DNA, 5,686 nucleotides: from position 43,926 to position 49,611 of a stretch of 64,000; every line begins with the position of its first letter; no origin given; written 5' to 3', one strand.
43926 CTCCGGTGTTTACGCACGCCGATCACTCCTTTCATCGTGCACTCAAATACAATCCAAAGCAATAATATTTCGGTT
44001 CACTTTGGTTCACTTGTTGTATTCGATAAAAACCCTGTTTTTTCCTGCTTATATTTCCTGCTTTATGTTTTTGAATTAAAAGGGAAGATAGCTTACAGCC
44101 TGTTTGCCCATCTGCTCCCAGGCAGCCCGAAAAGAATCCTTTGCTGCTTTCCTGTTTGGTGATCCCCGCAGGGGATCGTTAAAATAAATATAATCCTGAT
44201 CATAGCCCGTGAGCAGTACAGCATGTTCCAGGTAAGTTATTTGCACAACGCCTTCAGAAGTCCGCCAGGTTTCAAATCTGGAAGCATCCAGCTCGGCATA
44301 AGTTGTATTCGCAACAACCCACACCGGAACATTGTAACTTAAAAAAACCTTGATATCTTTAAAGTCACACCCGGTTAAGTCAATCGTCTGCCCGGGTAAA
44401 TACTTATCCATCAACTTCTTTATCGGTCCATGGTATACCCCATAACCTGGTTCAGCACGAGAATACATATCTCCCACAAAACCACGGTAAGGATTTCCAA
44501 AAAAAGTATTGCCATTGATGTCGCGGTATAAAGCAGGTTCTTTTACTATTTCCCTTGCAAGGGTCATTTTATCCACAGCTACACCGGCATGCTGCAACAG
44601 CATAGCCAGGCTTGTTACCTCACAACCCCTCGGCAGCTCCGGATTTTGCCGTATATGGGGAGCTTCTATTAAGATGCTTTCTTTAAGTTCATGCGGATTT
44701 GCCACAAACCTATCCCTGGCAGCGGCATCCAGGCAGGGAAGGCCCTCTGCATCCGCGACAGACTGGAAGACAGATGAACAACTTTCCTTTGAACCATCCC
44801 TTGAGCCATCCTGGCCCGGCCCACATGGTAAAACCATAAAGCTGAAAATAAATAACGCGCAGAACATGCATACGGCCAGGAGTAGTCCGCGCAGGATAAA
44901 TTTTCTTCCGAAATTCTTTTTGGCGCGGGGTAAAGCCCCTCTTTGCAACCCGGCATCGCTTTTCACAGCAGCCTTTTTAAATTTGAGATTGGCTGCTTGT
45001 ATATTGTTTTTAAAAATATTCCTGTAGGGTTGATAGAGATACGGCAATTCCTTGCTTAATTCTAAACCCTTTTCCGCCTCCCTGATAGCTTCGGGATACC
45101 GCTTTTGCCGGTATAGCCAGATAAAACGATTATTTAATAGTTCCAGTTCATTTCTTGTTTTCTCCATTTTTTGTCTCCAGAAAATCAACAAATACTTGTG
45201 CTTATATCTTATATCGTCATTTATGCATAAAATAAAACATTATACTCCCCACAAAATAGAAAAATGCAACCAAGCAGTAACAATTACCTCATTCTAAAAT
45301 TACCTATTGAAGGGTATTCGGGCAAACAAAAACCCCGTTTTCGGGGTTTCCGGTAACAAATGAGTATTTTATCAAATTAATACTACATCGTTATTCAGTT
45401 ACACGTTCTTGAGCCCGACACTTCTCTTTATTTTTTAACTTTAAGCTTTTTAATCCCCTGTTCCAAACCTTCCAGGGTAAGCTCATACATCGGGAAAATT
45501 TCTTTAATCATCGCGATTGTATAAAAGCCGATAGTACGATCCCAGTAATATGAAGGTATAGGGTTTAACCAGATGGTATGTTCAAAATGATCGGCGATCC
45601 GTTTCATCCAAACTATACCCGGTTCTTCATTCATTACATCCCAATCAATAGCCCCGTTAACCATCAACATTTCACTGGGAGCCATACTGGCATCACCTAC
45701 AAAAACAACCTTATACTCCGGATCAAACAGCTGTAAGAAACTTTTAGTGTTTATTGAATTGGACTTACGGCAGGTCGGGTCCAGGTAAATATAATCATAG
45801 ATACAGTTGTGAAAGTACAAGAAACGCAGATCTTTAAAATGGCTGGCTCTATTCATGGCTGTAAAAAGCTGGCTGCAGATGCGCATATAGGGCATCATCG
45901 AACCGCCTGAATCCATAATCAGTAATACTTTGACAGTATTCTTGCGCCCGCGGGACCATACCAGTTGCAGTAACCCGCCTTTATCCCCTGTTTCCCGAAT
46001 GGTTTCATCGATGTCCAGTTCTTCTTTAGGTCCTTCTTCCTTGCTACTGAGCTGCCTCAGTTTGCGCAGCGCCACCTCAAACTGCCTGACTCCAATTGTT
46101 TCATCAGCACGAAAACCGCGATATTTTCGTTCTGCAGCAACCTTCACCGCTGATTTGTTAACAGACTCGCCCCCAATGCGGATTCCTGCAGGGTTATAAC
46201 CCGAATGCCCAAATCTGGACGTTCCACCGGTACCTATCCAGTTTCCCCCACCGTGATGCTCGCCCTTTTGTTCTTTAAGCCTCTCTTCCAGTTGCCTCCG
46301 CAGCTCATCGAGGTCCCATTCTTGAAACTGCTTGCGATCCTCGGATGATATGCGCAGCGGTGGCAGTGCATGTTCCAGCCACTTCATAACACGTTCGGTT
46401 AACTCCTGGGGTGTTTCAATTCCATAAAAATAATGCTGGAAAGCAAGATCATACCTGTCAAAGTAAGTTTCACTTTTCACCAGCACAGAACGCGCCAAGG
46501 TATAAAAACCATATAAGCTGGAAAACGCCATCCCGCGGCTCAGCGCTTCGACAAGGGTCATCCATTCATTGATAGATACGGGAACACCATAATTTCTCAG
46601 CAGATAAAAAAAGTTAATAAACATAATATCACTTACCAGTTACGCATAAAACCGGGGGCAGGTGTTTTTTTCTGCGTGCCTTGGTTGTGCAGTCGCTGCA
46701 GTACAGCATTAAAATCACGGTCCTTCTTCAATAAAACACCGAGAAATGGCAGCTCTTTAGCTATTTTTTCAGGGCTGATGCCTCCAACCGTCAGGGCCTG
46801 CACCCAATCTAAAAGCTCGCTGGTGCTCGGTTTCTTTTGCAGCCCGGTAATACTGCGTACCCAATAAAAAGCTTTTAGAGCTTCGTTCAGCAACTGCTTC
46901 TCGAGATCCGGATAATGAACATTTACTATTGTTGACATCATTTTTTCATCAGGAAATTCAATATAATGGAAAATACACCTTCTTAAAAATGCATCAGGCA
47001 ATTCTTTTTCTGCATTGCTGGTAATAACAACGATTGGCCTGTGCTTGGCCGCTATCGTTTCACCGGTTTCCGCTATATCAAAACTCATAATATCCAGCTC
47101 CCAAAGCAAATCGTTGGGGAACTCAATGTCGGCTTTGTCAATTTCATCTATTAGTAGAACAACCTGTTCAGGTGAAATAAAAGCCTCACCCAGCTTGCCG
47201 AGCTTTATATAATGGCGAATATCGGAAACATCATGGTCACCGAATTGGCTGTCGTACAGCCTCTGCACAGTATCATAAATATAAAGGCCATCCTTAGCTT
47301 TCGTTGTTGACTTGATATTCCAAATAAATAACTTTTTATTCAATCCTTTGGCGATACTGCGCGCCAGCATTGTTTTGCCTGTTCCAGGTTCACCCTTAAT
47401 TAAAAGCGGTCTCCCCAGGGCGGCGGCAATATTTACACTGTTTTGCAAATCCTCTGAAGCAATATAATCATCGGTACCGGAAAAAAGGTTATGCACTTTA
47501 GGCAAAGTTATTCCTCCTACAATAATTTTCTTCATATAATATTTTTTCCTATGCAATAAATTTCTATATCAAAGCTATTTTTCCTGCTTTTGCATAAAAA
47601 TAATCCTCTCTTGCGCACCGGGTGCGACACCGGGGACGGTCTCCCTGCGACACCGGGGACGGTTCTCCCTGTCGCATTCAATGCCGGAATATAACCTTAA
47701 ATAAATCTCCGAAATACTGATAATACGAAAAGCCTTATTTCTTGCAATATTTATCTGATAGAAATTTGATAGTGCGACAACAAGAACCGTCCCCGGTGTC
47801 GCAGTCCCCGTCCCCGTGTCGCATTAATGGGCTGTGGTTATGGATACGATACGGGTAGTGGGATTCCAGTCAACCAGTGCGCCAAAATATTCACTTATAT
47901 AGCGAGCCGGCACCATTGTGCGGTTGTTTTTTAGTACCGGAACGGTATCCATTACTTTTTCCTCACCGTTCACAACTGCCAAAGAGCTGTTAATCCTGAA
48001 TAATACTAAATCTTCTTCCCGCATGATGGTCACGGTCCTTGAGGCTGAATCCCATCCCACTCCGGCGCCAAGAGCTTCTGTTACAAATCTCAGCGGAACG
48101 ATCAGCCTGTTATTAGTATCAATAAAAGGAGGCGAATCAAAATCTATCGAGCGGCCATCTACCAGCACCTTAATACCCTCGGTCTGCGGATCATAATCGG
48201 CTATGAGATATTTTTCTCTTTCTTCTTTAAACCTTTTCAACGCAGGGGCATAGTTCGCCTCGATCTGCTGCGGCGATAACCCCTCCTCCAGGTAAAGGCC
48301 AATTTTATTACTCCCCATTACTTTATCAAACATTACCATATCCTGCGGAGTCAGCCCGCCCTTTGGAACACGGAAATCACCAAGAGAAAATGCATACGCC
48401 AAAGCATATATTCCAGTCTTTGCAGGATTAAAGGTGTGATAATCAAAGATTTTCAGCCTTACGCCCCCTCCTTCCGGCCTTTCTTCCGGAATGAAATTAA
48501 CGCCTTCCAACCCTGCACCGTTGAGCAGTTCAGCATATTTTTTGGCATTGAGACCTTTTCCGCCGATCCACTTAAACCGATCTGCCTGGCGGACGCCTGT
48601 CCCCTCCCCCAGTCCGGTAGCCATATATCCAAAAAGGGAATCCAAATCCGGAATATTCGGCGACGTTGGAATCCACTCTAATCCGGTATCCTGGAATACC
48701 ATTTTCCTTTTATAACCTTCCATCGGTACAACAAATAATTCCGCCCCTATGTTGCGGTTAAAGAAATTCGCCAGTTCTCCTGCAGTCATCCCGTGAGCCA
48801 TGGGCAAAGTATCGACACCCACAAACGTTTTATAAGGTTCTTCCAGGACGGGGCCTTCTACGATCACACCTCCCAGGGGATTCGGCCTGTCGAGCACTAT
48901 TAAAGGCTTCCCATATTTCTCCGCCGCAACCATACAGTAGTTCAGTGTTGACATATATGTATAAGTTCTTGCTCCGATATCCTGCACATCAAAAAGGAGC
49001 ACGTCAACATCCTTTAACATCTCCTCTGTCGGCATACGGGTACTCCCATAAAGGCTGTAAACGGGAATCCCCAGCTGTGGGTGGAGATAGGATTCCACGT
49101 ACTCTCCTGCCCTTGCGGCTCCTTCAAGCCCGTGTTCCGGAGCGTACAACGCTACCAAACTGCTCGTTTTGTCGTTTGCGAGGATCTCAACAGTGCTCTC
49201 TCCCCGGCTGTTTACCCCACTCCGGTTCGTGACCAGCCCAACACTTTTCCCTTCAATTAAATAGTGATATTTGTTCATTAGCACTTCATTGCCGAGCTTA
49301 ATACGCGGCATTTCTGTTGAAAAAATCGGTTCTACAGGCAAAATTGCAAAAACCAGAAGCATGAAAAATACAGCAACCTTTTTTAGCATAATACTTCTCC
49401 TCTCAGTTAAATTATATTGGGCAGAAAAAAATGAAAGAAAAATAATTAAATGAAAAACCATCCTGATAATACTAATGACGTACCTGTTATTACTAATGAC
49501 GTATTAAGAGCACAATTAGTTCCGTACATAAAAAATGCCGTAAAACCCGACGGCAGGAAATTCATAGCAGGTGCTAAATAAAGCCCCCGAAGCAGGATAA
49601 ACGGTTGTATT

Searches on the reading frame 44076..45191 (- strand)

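Call 42: search_protein_families(library=pfam, proteins=[window:44076-45191:-], max_evalue=0.00001)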
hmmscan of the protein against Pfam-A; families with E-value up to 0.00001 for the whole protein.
window:44076-45191:- (371 aa): 1 family
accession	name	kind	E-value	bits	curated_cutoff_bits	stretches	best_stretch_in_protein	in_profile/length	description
PF13529.12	Peptidase_C39_2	-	1.6e-31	110.2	24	1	176-340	2-142/143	Peptidase_C39 like family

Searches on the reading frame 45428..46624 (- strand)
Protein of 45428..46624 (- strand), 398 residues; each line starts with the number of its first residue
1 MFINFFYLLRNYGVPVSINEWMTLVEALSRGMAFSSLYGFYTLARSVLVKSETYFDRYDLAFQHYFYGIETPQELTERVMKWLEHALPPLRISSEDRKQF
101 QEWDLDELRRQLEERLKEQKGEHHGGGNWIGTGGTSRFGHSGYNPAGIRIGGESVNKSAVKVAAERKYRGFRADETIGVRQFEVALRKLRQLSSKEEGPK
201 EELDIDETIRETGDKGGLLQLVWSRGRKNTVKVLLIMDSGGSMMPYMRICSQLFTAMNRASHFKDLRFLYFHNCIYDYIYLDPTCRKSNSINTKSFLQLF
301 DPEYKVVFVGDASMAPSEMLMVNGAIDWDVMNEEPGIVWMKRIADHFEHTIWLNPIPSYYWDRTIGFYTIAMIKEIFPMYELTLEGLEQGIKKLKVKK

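Call 42: search_protein_families(library=pfam, proteins=[window:45428-46624:-], max_evalue=0.00001)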
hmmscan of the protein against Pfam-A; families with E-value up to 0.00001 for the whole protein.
window:45428-46624:- (398 aa): 1 family
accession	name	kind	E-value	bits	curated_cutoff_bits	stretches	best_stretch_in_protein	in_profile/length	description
PF05762.20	VWA_CoxE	-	1.3e-07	31.7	26.4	1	189-275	15-100/222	VWA domain containing CoxE-like protein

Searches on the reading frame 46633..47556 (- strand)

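Call 42: search_protein_families(library=pfam, proteins=[window:46633-47556:-], max_evalue=0.00001)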
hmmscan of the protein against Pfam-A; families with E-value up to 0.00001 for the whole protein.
window:46633-47556:- (307 aa): 5 families
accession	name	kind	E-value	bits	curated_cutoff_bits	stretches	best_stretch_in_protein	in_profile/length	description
PF00004.35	AAA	-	1e-11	45.8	21.2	1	51-194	1-123/131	ATPase family associated with various cellular activities (AAA)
PF07728.20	AAA_5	-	5.9e-11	43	22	1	50-193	1-138/139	AAA domain (dynein-related subfamily)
PF13401.12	AAA_22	-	2e-07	31.8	27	1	50-150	7-104/130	AAA domain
PF07724.20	AAA_2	-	7.1e-07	29.8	27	1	52-189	7-132/166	AAA domain (Cdc48 subfamily)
PF00158.32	Sigma54_activat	-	9.1e-06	25.9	20.2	0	35-72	9-46/168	Sigma-54 interaction domain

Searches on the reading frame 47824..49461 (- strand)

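Call 42: search_protein_families(library=pfam, proteins=[window:47824-49461:-], max_evalue=0.00001)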
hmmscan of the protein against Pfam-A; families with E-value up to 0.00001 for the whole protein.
window:47824-49461:- (545 aa): 3 families
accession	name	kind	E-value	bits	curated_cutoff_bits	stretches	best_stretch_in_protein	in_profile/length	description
PF07075.17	NamZ_N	-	1.5e-81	273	26.9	1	74-273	1-202/203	Exo-beta-N-acetylmuramidase NamZ, N-terminal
PF07833.16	Cu_amine_oxidN1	-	7e-36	122.9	24.2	1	434-541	2-108/108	Copper amine oxidase N-terminal domain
PF20732.2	NamZ_C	-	2.8e-21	77.3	25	1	278-420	2-151/152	Exo-beta-N-acetylmuramidase NamZ, C-terminal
